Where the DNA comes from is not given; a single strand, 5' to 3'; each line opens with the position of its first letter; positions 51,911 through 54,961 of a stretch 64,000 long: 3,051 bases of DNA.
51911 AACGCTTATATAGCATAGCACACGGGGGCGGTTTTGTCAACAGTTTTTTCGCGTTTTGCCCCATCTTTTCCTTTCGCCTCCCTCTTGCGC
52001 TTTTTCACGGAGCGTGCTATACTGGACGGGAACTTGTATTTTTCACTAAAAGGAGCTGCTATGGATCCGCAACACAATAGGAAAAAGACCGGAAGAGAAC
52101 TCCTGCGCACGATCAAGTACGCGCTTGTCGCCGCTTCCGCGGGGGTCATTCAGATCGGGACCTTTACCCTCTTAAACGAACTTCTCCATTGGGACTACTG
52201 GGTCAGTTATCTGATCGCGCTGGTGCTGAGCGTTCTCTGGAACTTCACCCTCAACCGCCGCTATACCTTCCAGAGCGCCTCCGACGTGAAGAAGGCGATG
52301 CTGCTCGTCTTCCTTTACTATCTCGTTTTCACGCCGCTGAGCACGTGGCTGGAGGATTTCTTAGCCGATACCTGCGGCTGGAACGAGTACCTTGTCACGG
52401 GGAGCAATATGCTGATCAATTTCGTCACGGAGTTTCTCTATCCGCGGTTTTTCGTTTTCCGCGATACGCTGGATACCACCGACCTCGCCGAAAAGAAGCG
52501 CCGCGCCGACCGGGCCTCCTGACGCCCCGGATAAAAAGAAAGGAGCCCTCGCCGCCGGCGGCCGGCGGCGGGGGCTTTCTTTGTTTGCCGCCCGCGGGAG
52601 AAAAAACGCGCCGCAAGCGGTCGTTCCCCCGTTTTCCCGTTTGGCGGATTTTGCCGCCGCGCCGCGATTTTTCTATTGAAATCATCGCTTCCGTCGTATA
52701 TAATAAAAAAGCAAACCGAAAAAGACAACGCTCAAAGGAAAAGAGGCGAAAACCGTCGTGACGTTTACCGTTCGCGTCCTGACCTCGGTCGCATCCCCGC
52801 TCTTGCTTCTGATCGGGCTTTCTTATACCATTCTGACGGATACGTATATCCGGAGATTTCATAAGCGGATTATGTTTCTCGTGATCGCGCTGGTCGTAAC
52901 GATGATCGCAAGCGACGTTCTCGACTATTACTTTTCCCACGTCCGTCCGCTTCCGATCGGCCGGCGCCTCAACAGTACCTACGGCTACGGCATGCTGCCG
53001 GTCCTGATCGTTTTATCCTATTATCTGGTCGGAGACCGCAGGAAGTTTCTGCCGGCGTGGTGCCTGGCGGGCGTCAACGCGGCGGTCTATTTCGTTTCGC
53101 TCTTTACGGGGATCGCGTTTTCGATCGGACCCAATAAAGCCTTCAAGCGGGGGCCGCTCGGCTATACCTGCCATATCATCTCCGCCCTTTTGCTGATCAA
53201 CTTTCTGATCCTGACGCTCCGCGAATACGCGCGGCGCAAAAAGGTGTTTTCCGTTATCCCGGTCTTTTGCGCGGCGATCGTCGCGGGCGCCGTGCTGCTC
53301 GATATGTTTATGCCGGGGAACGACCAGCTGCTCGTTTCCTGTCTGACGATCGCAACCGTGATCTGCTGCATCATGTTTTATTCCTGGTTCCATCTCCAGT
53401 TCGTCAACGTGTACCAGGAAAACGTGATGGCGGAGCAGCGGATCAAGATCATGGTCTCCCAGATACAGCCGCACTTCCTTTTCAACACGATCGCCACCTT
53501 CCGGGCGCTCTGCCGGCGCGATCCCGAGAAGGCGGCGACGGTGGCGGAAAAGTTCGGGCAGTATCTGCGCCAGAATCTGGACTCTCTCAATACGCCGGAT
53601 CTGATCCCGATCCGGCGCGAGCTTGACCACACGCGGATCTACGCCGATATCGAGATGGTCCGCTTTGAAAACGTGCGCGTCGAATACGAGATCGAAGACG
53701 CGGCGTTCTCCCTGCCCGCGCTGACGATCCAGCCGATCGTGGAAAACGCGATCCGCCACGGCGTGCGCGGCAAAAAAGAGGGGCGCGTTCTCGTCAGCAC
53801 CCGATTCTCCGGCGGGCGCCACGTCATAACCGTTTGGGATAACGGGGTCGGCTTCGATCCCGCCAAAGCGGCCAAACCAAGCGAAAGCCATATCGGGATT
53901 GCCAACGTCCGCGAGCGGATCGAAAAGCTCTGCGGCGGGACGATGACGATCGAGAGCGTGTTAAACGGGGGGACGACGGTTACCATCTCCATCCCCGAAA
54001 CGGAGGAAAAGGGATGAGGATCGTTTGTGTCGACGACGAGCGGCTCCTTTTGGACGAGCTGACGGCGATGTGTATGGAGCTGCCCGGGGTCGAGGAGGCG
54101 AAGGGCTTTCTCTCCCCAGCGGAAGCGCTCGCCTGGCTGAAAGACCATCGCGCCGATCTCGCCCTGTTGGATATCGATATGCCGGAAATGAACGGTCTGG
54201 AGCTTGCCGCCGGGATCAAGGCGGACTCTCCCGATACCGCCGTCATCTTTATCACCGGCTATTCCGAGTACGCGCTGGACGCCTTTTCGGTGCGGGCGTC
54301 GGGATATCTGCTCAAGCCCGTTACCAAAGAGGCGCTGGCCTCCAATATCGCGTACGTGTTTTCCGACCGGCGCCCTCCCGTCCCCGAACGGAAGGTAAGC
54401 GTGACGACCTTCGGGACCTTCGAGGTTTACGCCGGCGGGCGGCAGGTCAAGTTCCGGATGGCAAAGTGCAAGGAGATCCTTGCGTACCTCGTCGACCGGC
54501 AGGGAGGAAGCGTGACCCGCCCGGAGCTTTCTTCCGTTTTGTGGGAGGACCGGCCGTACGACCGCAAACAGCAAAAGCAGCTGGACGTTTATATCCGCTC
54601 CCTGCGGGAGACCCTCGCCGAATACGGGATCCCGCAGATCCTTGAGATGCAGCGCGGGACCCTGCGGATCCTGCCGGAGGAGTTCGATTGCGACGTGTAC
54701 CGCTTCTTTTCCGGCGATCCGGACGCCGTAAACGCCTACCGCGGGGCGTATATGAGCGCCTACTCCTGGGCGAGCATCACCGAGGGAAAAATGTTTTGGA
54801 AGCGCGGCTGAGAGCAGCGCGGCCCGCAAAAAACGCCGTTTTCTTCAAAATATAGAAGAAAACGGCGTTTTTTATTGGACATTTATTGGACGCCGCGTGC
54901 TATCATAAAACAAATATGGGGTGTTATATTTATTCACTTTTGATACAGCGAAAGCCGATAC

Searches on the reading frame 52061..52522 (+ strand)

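Call 61: search_protein_families(library=pfam, proteins=[window:52061-52522:+], max_evalue=0.01)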
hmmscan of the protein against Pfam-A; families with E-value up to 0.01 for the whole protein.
window:52061-52522:+ (153 aa): 2 families
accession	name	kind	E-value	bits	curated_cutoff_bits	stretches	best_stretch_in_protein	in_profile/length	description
PF04138.20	GtrA_DPMS_TM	-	2e-15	57.5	26.1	1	19-133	1-117/117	GtrA/DPMS, transmembrane domain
PF06939.16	DUF1286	-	0.0086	16.8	25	0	29-65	8-44/112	Protein of unknown function (DUF1286)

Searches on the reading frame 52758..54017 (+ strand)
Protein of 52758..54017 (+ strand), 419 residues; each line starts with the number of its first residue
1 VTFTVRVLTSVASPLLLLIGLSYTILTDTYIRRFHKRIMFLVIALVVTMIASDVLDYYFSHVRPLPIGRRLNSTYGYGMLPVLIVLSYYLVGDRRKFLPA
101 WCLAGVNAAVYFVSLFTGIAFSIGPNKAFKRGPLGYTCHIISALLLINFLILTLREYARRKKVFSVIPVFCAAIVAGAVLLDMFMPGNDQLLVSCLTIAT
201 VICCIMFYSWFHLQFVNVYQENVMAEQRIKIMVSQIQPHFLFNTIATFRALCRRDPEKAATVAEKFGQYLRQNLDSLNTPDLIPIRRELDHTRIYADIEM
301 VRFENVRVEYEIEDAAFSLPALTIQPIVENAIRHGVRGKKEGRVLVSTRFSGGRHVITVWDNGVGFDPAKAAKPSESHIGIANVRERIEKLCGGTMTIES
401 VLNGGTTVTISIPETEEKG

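Call 61: search_protein_families(library=pfam, proteins=[window:52758-54017:+], max_evalue=0.01)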
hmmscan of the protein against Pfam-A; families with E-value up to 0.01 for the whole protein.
window:52758-54017:+ (419 aa): 3 families
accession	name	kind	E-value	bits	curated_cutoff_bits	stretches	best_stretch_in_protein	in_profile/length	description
PF06580.19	His_kinase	-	3.4e-19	69.3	25.2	1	228-305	2-79/81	Histidine kinase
PF02518.31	HATPase_c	-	1.2e-13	51.9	26.4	1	324-415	10-110/111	Histidine kinase-, DNA gyrase B-, and HSP90-like ATPase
PF13581.12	HATPase_c_2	-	1.2e-06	29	27.4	1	328-378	40-91/127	Histidine kinase-like ATPase domain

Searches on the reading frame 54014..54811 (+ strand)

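Call 61: search_protein_families(library=pfam, proteins=[window:54014-54811:+], max_evalue=0.01)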
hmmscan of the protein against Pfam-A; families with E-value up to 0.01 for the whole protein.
window:54014-54811:+ (265 aa): 2 families
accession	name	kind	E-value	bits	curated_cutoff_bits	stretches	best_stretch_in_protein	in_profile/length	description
PF00072.30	Response_reg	-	1.8e-22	80.1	30.2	1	3-112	1-110/111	Response regulator receiver domain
PF00486.34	Trans_reg_C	-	8.6e-08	32.6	26.2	1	154-215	12-72/77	Transcriptional regulatory protein, C terminal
